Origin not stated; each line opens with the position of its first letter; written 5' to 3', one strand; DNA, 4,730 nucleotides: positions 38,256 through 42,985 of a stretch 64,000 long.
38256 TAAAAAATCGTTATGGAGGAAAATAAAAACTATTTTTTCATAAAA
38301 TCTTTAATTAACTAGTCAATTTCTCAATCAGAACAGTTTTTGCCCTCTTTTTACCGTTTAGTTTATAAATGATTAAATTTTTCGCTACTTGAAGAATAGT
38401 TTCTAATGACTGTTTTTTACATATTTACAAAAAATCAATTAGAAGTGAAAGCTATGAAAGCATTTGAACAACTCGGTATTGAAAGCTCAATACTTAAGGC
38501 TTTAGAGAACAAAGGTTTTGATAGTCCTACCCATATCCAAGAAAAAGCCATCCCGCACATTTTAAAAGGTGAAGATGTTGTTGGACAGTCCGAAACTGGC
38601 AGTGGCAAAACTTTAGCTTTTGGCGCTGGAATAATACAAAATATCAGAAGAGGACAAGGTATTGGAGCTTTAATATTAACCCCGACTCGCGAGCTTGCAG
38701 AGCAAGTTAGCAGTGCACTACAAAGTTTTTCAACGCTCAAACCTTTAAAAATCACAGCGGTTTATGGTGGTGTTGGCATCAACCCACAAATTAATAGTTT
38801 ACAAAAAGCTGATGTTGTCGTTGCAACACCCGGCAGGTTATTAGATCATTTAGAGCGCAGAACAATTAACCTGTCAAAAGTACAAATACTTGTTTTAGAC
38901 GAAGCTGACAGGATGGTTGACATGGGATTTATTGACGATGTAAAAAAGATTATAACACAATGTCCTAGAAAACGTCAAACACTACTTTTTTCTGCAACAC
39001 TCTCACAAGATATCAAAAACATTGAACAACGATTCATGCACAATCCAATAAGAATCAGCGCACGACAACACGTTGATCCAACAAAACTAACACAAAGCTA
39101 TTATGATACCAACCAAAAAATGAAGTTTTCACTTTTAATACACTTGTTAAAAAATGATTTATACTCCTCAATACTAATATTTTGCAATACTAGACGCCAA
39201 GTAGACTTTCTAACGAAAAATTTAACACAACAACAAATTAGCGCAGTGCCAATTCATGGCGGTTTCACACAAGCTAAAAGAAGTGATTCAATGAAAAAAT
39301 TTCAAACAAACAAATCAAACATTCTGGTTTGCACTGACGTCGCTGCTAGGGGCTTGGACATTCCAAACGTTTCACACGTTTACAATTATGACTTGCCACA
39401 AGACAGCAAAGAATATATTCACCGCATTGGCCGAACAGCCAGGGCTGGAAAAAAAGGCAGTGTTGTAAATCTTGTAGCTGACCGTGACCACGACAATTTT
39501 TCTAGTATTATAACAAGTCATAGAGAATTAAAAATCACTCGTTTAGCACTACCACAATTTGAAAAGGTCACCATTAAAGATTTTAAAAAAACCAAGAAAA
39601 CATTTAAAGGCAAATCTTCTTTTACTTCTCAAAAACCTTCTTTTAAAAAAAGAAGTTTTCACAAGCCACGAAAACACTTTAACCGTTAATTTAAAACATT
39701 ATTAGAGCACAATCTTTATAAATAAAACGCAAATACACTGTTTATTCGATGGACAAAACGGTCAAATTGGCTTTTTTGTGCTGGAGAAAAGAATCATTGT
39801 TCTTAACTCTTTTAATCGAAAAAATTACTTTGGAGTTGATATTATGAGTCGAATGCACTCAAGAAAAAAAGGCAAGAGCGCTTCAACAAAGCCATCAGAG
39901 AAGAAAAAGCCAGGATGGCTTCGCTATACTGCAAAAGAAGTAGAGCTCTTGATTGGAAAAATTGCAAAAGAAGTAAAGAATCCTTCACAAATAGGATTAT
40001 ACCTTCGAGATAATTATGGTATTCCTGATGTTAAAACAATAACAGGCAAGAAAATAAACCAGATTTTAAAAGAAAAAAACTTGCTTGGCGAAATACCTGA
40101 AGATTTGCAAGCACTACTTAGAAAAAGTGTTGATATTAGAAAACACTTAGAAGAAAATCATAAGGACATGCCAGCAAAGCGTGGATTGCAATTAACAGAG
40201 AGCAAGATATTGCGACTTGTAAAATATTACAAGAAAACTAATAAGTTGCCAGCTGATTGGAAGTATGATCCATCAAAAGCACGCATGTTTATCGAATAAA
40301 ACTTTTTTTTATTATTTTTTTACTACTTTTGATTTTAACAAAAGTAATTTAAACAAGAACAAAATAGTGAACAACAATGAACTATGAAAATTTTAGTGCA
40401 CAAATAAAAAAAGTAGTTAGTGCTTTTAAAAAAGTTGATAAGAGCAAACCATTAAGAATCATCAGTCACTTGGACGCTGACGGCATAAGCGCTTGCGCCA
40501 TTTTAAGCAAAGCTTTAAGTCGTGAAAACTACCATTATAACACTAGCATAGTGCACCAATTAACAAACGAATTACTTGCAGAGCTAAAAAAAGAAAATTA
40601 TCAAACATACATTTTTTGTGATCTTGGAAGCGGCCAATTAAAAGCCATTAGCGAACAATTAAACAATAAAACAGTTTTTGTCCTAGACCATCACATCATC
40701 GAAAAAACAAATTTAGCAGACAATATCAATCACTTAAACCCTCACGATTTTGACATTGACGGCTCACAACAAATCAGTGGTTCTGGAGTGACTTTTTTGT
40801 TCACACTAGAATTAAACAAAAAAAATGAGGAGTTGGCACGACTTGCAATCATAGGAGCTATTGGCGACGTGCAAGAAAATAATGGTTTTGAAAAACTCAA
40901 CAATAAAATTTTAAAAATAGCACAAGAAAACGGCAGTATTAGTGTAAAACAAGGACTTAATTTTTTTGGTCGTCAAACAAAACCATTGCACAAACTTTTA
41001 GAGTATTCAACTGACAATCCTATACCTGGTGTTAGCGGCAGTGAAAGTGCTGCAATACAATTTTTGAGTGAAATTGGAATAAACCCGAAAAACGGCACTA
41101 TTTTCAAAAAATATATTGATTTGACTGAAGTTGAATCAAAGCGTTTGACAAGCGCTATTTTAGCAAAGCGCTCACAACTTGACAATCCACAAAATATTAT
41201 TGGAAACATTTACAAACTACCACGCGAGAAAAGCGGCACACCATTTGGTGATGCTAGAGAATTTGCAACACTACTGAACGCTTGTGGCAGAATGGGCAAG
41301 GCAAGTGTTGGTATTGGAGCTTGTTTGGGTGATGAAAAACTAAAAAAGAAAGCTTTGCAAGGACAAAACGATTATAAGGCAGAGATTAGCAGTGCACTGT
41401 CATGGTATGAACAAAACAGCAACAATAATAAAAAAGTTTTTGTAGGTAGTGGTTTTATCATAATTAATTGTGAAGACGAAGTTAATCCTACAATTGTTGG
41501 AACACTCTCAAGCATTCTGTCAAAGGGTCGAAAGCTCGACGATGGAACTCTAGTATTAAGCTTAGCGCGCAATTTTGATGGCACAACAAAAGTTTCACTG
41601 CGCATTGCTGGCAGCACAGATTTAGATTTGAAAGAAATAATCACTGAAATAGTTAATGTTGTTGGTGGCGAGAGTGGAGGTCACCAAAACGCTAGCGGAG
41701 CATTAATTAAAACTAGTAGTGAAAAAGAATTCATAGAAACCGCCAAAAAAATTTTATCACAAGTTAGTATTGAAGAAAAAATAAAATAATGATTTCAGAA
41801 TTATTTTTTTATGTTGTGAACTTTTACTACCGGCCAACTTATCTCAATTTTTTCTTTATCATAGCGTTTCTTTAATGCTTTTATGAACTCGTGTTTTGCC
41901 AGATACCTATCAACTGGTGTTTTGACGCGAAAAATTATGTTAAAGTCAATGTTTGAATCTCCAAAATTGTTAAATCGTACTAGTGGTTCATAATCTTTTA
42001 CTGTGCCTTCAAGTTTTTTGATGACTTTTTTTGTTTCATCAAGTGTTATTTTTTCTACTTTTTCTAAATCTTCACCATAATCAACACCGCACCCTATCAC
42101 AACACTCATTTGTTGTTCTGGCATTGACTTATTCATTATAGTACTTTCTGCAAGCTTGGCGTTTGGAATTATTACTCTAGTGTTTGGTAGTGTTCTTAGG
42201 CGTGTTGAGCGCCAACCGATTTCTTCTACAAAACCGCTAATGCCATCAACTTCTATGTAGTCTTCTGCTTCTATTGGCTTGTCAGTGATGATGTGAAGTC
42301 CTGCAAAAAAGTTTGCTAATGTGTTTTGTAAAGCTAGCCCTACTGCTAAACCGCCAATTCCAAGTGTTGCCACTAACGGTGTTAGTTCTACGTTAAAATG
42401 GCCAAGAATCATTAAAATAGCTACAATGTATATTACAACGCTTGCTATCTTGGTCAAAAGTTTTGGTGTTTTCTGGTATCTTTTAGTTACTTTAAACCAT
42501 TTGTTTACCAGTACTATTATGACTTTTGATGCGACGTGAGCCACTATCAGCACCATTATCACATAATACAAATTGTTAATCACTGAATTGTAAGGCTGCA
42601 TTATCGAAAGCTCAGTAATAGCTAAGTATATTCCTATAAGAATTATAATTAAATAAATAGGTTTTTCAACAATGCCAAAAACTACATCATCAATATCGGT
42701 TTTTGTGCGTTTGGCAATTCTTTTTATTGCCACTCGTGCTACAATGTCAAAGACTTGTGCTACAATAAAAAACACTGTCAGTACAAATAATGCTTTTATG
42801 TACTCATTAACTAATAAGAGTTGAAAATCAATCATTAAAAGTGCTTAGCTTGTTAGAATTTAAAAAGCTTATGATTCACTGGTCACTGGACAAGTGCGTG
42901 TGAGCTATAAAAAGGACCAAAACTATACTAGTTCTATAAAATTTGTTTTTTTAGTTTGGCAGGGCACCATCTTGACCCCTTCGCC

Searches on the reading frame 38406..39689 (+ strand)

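Call 9: search_protein_families(library=pfam, proteins=[window:38406-39689:+], max_evalue=0.001)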
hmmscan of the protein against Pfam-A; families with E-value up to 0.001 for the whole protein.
window:38406-39689:+ (427 aa): 3 families
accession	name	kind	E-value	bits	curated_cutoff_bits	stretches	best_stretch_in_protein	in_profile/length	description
PF00270.35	DEAD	-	1.6e-50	171.6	26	1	42-205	1-166/167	DEAD/DEAH box helicase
PF00271.37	Helicase_C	-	2.9e-34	118.1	23.5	1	240-348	2-110/110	Helicase conserved C-terminal domain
PF04851.21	ResIII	-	1.5e-11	44.9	22.5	1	43-200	6-163/164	Type III restriction enzyme, res subunit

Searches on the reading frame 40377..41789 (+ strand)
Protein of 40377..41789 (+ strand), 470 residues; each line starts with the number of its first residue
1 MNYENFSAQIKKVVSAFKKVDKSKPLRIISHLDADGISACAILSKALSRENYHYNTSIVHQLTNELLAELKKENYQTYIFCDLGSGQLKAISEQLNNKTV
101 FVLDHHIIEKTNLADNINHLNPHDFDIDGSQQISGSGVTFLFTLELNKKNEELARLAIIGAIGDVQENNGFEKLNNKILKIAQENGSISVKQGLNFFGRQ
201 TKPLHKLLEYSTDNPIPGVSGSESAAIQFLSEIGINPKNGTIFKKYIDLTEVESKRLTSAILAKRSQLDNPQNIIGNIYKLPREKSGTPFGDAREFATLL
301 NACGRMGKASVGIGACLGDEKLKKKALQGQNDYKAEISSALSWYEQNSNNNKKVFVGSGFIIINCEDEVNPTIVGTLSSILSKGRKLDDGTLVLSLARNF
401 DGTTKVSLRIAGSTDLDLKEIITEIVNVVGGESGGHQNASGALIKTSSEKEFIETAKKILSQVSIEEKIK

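Call 9: search_protein_families(library=pfam, proteins=[window:40377-41789:+], max_evalue=0.001)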
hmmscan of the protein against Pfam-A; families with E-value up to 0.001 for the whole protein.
window:40377-41789:+ (470 aa): 3 families
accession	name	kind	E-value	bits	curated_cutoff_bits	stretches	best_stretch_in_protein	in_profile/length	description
PF21763.2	DHH_CID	-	8.1e-22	77.9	27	1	196-271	1-76/84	DHH-CID domain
PF02272.25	DHHA1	-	1.6e-11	45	25.9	1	363-461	7-101/102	DHHA1 domain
PF01368.27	DHH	-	8.7e-11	42.6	28.1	1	28-160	4-124/125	DHH family, N-terminal domain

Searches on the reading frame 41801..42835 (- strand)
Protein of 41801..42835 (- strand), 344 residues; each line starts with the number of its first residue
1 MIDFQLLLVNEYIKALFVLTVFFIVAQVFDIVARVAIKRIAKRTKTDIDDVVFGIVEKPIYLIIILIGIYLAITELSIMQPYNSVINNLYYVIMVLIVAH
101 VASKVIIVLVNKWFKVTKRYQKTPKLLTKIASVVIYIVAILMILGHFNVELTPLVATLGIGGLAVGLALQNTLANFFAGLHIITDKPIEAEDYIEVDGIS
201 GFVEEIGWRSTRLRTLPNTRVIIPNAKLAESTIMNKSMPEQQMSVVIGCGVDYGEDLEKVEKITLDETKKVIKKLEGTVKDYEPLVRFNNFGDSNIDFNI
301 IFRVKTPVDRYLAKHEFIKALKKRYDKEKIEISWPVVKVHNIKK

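Call 9: search_protein_families(library=pfam, proteins=[window:41801-42835:-], max_evalue=0.001)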
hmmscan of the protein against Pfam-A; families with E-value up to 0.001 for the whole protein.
window:41801-42835:- (344 aa): 3 families
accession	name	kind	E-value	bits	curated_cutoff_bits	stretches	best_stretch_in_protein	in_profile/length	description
PF00924.24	MS_channel_2nd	-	3.4e-20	72.3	20.2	1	171-237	1-67/68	Mechanosensitive ion channel, beta-domain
PF21082.3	MS_channel_3rd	-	1.6e-11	44.9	21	1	245-332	1-88/88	Mechanosensitive ion channel MscS, C-terminal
PF21088.3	MS_channel_1st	-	2.2e-10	40.8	23.1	1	129-170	1-42/42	Mechanosensitive ion channel, transmembrane helices 2/3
